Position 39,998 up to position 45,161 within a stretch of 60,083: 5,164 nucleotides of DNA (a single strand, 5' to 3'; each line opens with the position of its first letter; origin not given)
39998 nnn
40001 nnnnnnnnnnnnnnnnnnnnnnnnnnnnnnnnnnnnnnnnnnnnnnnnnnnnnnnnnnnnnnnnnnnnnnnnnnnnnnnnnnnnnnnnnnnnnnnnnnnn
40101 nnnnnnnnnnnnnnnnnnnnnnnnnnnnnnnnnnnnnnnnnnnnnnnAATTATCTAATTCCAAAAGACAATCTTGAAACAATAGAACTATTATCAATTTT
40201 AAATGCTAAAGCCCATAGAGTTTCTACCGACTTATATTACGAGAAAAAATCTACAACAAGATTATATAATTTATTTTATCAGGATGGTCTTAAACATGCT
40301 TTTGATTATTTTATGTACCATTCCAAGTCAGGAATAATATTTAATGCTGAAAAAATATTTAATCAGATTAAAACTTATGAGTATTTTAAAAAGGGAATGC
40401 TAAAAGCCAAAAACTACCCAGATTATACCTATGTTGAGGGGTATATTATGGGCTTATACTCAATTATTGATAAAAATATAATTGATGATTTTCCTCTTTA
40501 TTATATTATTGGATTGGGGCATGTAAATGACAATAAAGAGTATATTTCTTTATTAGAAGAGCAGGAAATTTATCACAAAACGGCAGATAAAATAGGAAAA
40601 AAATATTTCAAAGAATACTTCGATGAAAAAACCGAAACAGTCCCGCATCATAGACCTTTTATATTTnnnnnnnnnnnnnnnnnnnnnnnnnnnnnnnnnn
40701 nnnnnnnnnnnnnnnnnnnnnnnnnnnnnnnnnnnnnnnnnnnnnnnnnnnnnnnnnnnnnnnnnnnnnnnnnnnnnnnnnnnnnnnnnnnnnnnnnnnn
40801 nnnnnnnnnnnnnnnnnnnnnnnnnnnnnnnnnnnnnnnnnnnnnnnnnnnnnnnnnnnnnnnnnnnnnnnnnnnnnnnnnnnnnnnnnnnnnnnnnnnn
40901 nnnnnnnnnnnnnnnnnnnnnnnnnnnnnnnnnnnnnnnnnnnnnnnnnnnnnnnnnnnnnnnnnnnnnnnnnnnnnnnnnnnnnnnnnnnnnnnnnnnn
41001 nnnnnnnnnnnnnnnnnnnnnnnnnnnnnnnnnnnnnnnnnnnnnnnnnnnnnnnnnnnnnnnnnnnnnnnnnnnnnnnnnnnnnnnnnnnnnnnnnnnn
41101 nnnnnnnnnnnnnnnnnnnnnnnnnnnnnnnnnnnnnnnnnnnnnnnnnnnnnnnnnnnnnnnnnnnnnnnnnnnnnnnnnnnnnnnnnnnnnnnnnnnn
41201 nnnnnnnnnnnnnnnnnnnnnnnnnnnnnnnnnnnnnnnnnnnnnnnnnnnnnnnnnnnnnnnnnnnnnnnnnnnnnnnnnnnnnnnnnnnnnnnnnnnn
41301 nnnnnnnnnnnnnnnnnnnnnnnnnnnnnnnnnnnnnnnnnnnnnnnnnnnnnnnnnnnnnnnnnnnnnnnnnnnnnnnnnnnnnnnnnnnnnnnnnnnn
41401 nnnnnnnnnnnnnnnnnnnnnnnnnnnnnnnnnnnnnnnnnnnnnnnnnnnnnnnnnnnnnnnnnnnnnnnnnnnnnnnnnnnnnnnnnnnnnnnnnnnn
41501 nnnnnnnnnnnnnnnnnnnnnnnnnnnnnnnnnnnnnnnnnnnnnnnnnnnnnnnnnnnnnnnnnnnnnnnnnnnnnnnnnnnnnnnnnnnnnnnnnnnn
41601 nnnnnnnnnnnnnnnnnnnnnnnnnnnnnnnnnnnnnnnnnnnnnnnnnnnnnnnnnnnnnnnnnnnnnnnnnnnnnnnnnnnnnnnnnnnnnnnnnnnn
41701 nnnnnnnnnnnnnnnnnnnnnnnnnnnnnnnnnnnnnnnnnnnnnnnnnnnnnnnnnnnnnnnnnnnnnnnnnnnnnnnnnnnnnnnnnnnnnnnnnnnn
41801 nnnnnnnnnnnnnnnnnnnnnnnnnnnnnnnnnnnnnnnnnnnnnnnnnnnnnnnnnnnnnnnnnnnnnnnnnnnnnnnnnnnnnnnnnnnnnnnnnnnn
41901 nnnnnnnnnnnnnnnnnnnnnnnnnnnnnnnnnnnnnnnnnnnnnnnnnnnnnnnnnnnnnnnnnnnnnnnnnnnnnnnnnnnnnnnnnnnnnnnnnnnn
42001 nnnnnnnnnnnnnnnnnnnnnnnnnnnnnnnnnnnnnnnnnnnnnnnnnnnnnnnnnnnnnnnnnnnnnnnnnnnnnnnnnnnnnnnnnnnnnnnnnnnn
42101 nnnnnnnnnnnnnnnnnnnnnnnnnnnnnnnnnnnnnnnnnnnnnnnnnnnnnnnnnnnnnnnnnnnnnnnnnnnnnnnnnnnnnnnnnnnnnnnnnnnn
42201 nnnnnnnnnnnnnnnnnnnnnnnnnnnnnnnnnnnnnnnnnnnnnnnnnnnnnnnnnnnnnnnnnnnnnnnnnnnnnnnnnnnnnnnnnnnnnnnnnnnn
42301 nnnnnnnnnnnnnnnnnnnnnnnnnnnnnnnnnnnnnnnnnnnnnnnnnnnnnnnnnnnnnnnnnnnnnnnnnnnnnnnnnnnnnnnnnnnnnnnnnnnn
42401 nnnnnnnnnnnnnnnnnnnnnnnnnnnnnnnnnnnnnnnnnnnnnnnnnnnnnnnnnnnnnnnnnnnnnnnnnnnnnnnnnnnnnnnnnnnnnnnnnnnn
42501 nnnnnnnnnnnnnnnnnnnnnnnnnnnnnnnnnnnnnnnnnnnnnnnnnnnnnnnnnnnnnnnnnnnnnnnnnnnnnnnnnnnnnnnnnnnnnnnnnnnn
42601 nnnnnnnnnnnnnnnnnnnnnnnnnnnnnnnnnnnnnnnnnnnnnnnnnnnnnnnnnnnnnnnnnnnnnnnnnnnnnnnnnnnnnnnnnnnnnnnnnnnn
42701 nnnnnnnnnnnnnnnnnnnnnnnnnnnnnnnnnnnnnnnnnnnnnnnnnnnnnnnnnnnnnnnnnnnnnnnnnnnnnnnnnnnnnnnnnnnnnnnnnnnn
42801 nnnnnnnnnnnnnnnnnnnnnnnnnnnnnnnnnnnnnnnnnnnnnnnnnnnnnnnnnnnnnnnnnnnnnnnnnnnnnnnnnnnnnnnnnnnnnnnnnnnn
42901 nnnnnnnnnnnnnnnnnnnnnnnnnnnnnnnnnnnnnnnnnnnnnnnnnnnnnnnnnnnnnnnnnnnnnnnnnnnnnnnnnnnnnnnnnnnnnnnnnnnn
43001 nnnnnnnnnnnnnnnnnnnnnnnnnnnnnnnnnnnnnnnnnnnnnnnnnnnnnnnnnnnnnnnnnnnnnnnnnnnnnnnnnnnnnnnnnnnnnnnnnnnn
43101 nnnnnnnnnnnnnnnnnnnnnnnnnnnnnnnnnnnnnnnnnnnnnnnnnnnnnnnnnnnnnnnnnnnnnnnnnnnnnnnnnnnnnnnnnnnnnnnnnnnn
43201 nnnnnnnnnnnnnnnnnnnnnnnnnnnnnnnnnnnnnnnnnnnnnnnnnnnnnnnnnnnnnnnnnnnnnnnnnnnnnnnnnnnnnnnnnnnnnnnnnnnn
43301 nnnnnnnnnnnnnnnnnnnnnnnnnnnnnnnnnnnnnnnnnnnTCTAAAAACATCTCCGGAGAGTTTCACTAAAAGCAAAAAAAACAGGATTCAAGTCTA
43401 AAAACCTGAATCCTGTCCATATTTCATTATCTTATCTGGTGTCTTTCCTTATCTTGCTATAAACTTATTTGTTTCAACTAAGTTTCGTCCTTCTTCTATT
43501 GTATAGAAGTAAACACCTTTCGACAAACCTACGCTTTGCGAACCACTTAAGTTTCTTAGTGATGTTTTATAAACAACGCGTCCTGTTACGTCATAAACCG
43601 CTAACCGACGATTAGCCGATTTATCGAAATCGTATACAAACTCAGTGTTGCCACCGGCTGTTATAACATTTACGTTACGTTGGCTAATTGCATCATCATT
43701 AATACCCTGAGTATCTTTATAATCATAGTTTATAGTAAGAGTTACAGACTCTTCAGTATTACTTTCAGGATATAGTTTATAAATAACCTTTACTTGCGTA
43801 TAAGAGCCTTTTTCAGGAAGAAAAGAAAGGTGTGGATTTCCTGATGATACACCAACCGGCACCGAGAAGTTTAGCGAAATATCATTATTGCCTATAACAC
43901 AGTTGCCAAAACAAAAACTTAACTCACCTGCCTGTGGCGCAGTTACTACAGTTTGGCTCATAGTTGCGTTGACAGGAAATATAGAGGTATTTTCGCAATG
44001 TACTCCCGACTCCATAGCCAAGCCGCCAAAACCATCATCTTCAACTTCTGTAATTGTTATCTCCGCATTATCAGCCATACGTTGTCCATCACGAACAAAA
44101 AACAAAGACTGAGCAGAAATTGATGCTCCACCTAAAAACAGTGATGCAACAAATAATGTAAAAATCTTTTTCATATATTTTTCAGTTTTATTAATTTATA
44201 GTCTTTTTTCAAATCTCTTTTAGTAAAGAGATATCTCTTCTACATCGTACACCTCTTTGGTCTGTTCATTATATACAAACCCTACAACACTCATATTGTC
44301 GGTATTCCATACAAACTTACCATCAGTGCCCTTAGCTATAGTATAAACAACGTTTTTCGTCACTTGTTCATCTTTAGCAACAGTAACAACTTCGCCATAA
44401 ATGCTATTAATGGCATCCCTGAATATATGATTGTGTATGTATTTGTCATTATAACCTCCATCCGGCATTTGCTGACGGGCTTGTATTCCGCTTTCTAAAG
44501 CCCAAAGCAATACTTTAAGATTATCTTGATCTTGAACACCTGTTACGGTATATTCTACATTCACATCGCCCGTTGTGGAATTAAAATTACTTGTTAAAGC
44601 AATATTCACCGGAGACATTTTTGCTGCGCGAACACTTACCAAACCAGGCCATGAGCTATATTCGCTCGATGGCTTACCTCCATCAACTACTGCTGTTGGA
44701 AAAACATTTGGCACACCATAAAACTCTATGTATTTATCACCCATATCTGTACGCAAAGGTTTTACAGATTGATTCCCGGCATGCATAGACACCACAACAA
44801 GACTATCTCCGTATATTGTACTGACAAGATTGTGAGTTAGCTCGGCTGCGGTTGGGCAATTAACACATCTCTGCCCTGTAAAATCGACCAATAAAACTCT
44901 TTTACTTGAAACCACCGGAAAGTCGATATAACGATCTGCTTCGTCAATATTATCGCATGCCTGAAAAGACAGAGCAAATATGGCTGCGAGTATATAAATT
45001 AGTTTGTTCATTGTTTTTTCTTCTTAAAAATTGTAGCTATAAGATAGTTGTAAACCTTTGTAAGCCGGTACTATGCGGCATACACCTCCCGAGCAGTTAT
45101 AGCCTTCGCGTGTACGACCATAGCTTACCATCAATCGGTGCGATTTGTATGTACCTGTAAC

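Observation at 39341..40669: Orphan ThsA-like SIR2 NADase gene with a novel C-terminal domain: candidate single-gene anti-phage system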

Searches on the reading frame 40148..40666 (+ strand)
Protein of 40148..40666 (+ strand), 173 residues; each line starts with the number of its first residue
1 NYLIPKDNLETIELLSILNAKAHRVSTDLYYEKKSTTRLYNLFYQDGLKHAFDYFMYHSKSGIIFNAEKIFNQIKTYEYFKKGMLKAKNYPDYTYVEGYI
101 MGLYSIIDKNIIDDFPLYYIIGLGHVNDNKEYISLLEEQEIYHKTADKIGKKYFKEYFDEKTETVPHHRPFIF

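Call 29: predict_structure(alignment_id=A2)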
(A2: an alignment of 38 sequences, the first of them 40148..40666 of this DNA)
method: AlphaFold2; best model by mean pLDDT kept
length: 173 residues; sequences in the alignment: 38
mean_pLDDT: 95.4   pTM: 0.91
mean pLDDT of the five models: 95.4, 95.2, 95.3, 95.0, 94.7
residues with pLDDT >= 90: 164; 70-90: 6; 50-70: 3; < 50: 0
segments of 3 or more residues with pLDDT < 50: none
pLDDT, mean of each block of 10 residues (from residue 1): 89 98 98 97 98 97 94 97 97 98 95 96 97 97 98 95 91 64
secondary structure, 60 per line:
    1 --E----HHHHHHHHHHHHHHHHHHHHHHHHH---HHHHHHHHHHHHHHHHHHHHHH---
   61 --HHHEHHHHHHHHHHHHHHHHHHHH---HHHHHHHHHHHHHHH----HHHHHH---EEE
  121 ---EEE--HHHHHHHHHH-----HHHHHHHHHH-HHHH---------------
elements in order: H8-32 H36-57 H67-86 H90-104 H109-114 E118-120 E124-126 H129-138 H144-153 H155-158

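Call 41: fold_search(model_id=the predicted structure, library=viral)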
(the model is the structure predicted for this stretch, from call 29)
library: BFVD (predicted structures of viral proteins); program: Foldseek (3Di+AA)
matches with E <= 10: 38; with E <= 0.001: 0
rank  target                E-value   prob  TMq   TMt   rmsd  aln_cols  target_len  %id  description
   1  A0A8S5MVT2            3.0e-01  0.92  0.37  0.53   5.3       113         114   11  Uncharacterized protein [Caudovirales sp. ctUL28]
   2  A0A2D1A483            7.8e-01  0.85  0.40  0.62   4.2       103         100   14  Helix-turn-helix DNA binding domain protein [Rhodococcus phage Trina]
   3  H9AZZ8                8.2e-01  0.77  0.39  0.12   4.7       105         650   10  VP18 [Haloarcula hispanica icosahedral virus 2]
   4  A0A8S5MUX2            1.1e+00  0.63  0.41  0.57   3.7       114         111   18  Uncharacterized protein [Caudovirales sp. ctUL28]
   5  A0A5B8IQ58            1.5e+00  0.15  0.26  0.29   8.2       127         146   24  Uncharacterized protein [Mimiviridae sp. ChoanoV1]
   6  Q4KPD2                2.5e+00  0.44  0.41  0.10   4.3       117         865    9  ORF 55 [Haloarcula hispanica SH1 virus]
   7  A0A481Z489            2.6e+00  0.09  0.28  0.24  14.8       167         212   12  Uncharacterized protein [Pithovirus LCPAC102]
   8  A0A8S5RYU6            3.9e+00  0.16  0.34  0.47   8.2       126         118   13  Uncharacterized protein [Myoviridae sp. ctNQV2]
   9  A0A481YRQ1            4.1e+00  0.18  0.33  0.14  10.3       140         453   16  ATPase family protein [Pithovirus LCDPAC02]
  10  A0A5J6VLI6            4.1e+00  0.04  0.21  0.21  15.8       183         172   10  Uncharacterized protein [Megaviridae environmental sample]
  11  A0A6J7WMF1            4.3e+00  0.15  0.32  0.21   7.5       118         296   12  Uncharacterized protein [uncultured Caudovirales phage]
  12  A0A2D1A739            4.3e+00  0.14  0.30  0.41   7.2       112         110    8  Uncharacterized protein [Rhodococcus phage Trina]
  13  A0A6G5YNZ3            4.5e+00  0.11  0.26  0.33  13.4       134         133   13  (no name in the UniProt tables at hand)
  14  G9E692                5.0e+00  0.13  0.32  0.37   6.0       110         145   11  Uncharacterized protein [Micromonas pusilla virus SP1]
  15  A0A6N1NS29            5.0e+00  0.04  0.24  0.25  13.0       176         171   11  Putative ORFan [Tupanvirus deep ocean]
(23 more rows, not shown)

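Call 71: search_solved_structures(query=A6, max_evalue=10)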
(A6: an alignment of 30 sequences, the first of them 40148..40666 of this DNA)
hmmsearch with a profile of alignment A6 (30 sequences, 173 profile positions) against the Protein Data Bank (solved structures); distinct sequences matched with E-value up to 10: 1.
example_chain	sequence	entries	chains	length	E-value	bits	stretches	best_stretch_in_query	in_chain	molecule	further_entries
8cri_A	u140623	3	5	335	0.1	15.7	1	110-152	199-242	lipoate--protein ligase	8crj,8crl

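Call 77: search_protein_representatives(alignment_id=A6)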
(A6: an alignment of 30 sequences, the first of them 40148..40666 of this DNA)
Query: 30 sequences, 173 profile positions. Proteins with E-value up to 0.001 (for the whole library): 363; up to 1e-10: 302; up to 1e-30: 87. The best 150 are listed.
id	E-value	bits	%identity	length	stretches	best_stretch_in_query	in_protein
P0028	7.9e-57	208.2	-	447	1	1-173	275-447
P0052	1.8e-56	207.0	-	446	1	1-173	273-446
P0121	2.3e-56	206.7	-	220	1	1-173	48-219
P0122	2.4e-55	203.3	-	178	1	2-173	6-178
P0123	4.2e-49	183.0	-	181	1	2-173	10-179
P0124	1.2e-45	171.8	-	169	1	3-173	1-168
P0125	2.6e-45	170.7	-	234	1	1-173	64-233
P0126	1.2e-44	168.5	-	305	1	1-173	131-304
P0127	4.0e-43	163.6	-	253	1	2-173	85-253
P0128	1.4e-42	161.7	-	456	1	2-173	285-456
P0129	8.1e-42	159.3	-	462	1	1-172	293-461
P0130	8.9e-42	159.2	-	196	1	2-173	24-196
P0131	5.2e-41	156.7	-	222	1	2-173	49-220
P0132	1.1e-40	155.6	-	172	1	3-173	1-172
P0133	3.4e-40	154.0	-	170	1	3-173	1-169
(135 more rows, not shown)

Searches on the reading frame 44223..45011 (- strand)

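Call 84: search_protein_families(library=pfam, proteins=[window:44223-45011:-], max_evalue=0.00001)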
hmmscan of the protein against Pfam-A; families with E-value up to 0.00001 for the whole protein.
window:44223-45011:- (263 aa): 1 family
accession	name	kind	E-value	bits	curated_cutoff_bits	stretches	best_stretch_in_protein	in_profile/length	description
PF11551.14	Omp28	-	3.3e-34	118.6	34.9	1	92-260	2-165/171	Outer membrane protein Omp28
